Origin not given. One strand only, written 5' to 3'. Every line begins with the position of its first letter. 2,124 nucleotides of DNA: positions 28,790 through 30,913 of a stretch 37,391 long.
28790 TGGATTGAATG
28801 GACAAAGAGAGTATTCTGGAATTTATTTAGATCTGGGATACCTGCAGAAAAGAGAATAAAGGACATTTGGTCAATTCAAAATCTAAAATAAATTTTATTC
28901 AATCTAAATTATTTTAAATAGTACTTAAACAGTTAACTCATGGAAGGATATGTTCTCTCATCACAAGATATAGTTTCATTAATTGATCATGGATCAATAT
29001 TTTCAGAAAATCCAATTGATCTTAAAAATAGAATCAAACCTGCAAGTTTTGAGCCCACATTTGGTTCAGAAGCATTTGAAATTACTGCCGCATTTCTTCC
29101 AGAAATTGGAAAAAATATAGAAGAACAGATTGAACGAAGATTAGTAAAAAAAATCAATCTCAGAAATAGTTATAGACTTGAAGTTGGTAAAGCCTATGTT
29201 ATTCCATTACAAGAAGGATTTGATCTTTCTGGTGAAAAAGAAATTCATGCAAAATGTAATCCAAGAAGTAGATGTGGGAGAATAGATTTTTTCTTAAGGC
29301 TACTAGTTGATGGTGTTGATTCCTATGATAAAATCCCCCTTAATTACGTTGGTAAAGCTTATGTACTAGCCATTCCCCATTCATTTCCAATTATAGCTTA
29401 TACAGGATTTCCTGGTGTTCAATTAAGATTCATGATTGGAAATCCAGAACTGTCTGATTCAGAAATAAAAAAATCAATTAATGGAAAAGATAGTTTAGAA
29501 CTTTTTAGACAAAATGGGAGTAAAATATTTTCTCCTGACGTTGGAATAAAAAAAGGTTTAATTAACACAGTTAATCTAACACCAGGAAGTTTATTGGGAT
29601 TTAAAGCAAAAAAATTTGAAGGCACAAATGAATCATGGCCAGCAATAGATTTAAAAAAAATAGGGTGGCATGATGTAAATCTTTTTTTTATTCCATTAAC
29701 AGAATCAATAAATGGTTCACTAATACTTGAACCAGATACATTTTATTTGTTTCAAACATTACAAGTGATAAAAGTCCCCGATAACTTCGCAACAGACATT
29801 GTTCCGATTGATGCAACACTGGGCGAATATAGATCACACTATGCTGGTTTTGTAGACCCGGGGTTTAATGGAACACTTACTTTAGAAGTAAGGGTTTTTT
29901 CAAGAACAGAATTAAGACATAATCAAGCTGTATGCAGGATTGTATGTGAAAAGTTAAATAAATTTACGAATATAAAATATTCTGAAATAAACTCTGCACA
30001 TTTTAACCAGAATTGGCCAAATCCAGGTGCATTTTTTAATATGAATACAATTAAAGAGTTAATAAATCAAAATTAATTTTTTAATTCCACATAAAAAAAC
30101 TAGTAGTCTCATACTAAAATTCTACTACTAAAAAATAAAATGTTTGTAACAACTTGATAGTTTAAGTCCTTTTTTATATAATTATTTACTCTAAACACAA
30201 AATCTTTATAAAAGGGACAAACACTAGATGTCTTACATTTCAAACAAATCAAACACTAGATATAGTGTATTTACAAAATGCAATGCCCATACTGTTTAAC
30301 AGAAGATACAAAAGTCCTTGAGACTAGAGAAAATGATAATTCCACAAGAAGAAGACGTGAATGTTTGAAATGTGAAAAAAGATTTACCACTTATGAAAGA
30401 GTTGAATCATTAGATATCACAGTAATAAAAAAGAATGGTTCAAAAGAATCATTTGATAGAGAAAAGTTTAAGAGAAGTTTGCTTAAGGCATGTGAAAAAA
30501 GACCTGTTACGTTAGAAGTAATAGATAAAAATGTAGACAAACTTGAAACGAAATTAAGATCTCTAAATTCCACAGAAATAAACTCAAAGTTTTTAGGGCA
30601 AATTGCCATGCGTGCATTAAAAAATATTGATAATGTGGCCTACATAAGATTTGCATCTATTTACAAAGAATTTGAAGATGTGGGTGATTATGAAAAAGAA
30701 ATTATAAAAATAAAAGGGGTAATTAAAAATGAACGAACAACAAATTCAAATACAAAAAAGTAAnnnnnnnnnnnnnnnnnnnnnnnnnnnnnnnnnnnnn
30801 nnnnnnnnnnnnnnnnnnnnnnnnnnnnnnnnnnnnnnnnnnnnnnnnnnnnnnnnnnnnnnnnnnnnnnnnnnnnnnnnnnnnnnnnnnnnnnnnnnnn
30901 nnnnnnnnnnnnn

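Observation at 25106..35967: Contiguous dNTP-supply supercluster: two dNK genes, a TK1-like gene, a wHTH/PLD-like regulator, a two-domain Dcd, NrdR, intein-laden NrdJ and thioredoxin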

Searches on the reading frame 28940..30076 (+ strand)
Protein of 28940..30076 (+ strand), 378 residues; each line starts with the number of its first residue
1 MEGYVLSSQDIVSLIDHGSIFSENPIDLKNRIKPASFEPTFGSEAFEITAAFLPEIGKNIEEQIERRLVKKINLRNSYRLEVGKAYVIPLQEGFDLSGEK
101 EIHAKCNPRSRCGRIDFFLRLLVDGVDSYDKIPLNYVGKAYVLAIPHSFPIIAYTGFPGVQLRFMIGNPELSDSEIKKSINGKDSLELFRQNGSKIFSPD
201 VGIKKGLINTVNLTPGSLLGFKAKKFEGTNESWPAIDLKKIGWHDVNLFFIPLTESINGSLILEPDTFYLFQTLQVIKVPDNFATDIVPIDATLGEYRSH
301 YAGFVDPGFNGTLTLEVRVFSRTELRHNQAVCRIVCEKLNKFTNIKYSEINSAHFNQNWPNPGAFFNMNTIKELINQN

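Call 4: search_protein_families(library=pfam, proteins=[window:28940-30076:+], max_evalue=0.01)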
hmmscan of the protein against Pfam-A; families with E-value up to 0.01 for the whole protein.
window:28940-30076:+ (378 aa): 3 families
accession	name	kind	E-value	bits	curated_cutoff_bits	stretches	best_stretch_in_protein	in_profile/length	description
PF06559.16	DCD_N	-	3.7e-35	121.6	21.4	1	5-167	4-163/164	2'-deoxycytidine 5'-triphosphate deaminase (DCD) N-terminal domain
PF22769.1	DCD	-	2.1e-32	112.8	27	2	255-338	65-152/153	dCTP deaminase-like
PF22569.1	DCD_C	-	4.2e-28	98.4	22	1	202-356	22-182/192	2'-deoxycytidine 5'-triphosphate deaminase (DCD), C-terminal domain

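Call 10: search_protein_families(library=ncbifam, proteins=[window:28940-30076:+], max_evalue=0.01)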
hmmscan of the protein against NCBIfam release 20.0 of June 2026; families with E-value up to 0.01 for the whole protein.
window:28940-30076:+ (378 aa): 2 families
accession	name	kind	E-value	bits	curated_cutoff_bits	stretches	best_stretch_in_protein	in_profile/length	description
NF005734.0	PRK07559.1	equivalog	8.6e-68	228.8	283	1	5-356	11-355/368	2'-deoxycytidine 5'-triphosphate deaminase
TIGR02274.1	dCTP_deam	equivalog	2.1e-14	53.7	92.8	1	233-358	48-173/180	dCTP deaminase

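Call 11: search_protein_families(library=padloc, proteins=[window:28940-30076:+], max_evalue=0.01)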
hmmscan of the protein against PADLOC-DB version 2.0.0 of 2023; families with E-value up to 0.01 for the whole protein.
window:28940-30076:+ (378 aa): 0 families

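Call 20: search_protein_families(library=phrogs, proteins=[window:28940-30076:+], max_evalue=0.01)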
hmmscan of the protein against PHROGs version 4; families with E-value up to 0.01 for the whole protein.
window:28940-30076:+ (378 aa): 1 family
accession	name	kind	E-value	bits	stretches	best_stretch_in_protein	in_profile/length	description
phrog_1663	-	DNA, RNA and nucleotide metabolism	7e-08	32.9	1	215-351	95-204/303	dCTP deaminase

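Call 34: search_dna_similar(query=window:28940-30076:+, collection=phages, mode=protein, max_evalue=0.001, max_rows=10)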
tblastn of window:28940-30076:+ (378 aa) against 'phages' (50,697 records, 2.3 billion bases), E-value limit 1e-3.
Records with a match: 31; places in all: 31; records where one place covers at least 80% of the query: 0.
Best place of each record, by identity: <60% 31.
By first word of the organism name: Halorubrum 21; Haloarcula 8; Methanobacterium 1; Hardygib1 1.
By host as written in the record: Halorubrum sp. 15; Haloarcula californiae 7; Halorubrum sodomense 2; Halorubrum sp. B2-2 2; Halorubrum sp. s5a-3 2; Methanothermobacter thermautotrophicus 1; Haloferax gibbonsii Ma2.38 1; Haloarcula japonica 1.
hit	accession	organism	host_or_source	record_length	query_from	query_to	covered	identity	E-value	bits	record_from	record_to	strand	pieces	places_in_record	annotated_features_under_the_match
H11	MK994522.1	Methanobacterium virus PhiF1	Methanothermobacter thermautotrophicus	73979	262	362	27%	33.6%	3e-5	52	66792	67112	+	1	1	putative deoxycytidine triphosphate deaminase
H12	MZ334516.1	Halorubrum virus HRTV-15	Halorubrum sp.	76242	258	366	29%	30.2%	2e-4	49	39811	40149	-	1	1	dCTP deaminase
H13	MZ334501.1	Halorubrum sodomense tailed virus 4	Halorubrum sodomense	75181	261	366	28%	31.0%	1e-5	54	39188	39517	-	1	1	dCTP deaminase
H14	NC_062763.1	Halorubrum sodomense tailed virus 4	Halorubrum sodomense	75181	261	366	28%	31.0%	1e-5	54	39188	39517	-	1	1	dCTP deaminase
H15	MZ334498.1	Halorubrum virus HRTV-20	Halorubrum sp.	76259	261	366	28%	31.0%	1e-5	54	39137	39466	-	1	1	dCTP deaminase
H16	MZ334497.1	Halorubrum virus HRTV-18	Halorubrum sp.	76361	261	366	28%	31.0%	1e-5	54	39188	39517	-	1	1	dCTP deaminase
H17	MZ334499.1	Halorubrum virus HRTV-22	Halorubrum sp.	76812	261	366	28%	31.0%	1e-5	53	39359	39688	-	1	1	dCTP deaminase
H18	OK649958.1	Hardygib1 virus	Haloferax gibbonsii Ma2.38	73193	261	366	28%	31.0%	2e-5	53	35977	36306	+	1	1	dCTP deaminase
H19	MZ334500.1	Halorubrum virus HRTV-26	Halorubrum sp.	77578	261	366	28%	31.0%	2e-5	53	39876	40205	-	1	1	dCTP deaminase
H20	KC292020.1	Halorubrum tailed phage 8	Halorubrum sp. B2-2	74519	261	366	28%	31.0%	3e-5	52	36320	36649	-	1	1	49: trimeric dUTPase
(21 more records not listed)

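Call 35: search_solved_structures(query=window:28940-30076:+, max_evalue=0.001, show_alignments=1)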
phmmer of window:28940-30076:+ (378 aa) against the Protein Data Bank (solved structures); distinct sequences matched with E-value up to 0.001: 6.
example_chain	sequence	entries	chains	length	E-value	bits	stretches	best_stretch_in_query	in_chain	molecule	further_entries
2r9q_A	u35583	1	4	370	4.8e-46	160.9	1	16-338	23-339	2'-deoxycytidine 5'-triphosphate deaminase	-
4xjc_A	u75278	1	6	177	5.6e-07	32.3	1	259-336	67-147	Deoxycytidine triphosphate deaminase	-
2qlp_A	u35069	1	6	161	9.7e-06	28.3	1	253-318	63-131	Deoxycytidine triphosphate deaminase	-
2qxx_A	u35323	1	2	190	9.8e-06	28.2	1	253-319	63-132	Deoxycytidine triphosphate deaminase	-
4a6a_A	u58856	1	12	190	3.2e-05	26.5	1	253-319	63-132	DEOXYCYTIDINE TRIPHOSPHATE DEAMINASE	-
1ogh_A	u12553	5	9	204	0.00056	22.5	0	277-355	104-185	BIFUNCTIONAL DEAMINASE/DIPHOSPHATASE | dCTP deaminase, dUMP-forming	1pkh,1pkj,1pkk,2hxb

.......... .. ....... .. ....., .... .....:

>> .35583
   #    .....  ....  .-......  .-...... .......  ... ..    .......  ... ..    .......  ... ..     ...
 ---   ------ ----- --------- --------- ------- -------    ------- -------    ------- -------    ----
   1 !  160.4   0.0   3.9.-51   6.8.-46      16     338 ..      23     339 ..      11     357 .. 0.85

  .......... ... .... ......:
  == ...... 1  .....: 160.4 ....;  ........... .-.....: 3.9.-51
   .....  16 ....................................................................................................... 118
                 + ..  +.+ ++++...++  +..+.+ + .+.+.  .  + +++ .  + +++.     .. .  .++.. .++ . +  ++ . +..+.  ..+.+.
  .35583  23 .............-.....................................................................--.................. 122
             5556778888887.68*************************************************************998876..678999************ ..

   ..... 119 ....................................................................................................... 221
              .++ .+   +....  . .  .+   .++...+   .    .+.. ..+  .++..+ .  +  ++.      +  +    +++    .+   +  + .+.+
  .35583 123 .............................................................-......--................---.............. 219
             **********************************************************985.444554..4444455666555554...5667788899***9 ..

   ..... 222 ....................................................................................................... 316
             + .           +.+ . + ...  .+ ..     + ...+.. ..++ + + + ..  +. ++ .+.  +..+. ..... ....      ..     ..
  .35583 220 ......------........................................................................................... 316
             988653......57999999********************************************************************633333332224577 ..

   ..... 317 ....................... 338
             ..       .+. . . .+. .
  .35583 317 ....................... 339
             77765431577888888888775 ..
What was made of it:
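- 28940..30076 (+): Two-domain dCTP deaminase (PF06559 / 2R9Q type). Calls 4, 10 and 35.
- On Two-domain dCTP deaminase (PF06559/PF22569): 2R9Q matches at E 5e-46 (call 35).
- Closest known: Agrobacterium tumefaciens 2'-deoxycytidine 5'-triphosphate deaminase. Same: The two-domain architecture aligns over 320 residues (E 5e-46), with the shared motifs NP[RK]S..GR[IL]D.F and HYAGF.DPGF (call 35).
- Dcd is the 2R9Q two-domain housekeeping type and has no fused kinase-like sensor domain (calls 4, 35).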

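Call 36: find_related_loci(query=window:28940-30076:+, collection=genome_contigs, flank=10000)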
Query window:28940-30076:+ (378 aa) in genome_contigs; peptide patterns used: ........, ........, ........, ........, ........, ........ (x = any residue, [..] = any of these).
126 stretches matched a pattern, but none encodes a relative of the query by tblastn (E <= 1e-3).

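Call 37: find_related_loci(query=window:28940-30076:+, collection=metagenome_contigs, flank=10000)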
Query window:28940-30076:+ (378 aa) in metagenome_contigs; peptide patterns used: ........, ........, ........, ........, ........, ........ (x = any residue, [..] = any of these).
282 stretches matched a pattern, but none encodes a relative of the query by tblastn (E <= 1e-3).
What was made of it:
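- Tried and rejected: Single-protein scans of genome_contigs and metagenome_contigs found nothing (calls 36, 37).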

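Call 69: find_related_loci(query=A4, collection=genome_contigs, flank=10000)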
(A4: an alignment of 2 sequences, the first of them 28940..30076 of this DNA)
Query A4 (378 aa) in genome_contigs; peptide patterns used: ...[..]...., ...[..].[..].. (x = any residue, [..] = any of these).
103 stretches matched a pattern; 1 encode a relative of the query (tblastn E <= 1e-3); 1 distinct loci.
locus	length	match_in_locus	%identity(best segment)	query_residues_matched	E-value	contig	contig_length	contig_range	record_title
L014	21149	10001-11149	67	1-378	8e-175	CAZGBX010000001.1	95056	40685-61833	MAG TPA_asm: Candidatus Woesearchaeota archaeon isolate SRP200020_co3_152 genome assembly, contig: NODE_252_length_95056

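Call 98: find_related_loci(query=A4, collection=viral_contigs, flank=8000)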
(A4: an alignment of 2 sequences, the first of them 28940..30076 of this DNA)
Query A4 (378 aa) in viral_contigs; peptide patterns used: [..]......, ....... (x = any residue, [..] = any of these).
75 stretches matched a pattern; 1 encode a relative of the query (tblastn E <= 1e-3); 1 distinct loci.
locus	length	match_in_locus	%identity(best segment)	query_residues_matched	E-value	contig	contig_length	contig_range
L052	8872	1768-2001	32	242-322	2e-7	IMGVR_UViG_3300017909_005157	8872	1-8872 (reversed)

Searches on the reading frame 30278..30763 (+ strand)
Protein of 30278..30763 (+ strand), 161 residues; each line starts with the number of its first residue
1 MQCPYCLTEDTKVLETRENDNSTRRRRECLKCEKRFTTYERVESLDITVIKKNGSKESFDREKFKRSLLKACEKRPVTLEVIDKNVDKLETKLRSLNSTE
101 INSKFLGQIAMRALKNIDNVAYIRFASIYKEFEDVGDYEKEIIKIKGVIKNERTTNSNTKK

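Call 4: search_protein_families(library=pfam, proteins=[window:30278-30763:+], max_evalue=0.01)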
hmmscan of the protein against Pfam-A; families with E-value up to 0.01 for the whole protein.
window:30278-30763:+ (161 aa): 2 families
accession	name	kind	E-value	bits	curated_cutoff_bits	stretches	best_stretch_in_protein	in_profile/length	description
PF03477.21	ATP-cone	-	2.6e-20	73.2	25.8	1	47-134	1-87/88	ATP cone domain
PF22811.2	Zn_ribbon_NrdR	-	3.4e-16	59.3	27.2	1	1-40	1-42/42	Transcriptional repressor NrdR-like, N-terminal domain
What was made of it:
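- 30278..30763 (+): NrdR repressor (zinc ribbon + ATP-cone). PF22811 + PF03477 (call 4).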

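Call 10: search_protein_families(library=ncbifam, proteins=[window:30278-30763:+], max_evalue=0.01)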
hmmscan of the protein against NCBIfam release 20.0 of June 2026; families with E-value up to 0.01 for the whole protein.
window:30278-30763:+ (161 aa): 1 family
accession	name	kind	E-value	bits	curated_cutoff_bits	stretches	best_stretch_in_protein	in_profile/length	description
TIGR00244.1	TIGR00244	equivalog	9.5e-52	175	124.65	1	1-144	1-146/147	transcriptional regulator NrdR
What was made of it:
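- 30278..30763 (+): TIGR00244 scores 175 bits against a cut-off of 124.65 (call 10).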

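Call 11: search_protein_families(library=padloc, proteins=[window:30278-30763:+], max_evalue=0.01)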
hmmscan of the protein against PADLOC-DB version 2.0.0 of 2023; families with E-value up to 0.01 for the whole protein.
window:30278-30763:+ (161 aa): 0 families
